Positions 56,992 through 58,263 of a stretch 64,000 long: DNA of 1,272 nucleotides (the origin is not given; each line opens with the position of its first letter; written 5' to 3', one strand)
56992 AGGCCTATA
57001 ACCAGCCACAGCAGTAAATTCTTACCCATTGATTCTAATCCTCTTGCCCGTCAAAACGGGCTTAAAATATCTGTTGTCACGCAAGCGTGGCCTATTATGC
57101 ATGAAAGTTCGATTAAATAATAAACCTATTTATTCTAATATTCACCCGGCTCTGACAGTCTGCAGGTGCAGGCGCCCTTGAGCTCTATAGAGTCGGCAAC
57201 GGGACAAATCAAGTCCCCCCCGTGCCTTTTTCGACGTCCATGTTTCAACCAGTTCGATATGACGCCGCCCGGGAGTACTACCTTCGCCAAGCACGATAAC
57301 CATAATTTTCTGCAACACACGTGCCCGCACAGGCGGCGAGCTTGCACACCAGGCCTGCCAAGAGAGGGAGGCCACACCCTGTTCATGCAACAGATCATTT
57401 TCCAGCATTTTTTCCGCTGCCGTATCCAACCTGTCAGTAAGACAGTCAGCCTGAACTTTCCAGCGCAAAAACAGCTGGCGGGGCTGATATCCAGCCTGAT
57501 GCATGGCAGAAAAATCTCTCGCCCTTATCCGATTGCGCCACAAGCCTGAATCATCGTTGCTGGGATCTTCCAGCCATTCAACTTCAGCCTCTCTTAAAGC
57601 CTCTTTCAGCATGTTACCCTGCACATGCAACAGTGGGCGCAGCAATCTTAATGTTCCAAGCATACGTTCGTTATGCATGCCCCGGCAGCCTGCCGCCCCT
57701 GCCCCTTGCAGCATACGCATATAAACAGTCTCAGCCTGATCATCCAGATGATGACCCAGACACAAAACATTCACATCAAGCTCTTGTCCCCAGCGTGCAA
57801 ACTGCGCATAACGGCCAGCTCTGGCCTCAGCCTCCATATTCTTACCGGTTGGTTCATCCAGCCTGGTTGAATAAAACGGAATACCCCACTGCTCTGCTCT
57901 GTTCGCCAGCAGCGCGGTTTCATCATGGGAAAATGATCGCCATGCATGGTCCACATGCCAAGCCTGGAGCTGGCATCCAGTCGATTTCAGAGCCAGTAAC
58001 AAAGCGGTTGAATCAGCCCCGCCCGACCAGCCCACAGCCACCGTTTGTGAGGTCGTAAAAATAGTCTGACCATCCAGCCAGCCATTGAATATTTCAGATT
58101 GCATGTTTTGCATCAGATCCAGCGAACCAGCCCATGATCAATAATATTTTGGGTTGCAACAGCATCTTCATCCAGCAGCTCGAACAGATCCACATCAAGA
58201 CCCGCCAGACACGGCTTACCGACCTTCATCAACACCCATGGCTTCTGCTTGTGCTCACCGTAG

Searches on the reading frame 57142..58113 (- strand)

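Call 80: search_protein_families(library=pfam, proteins=[window:57142-58113:-], max_evalue=0.00001)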
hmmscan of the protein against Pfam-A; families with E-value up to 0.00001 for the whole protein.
window:57142-58113:- (323 aa): 1 family
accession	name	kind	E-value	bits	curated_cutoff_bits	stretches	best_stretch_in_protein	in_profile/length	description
PF01171.26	ATP_bind_3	-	2.8e-45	154.7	27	1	25-198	2-181/182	PP-loop family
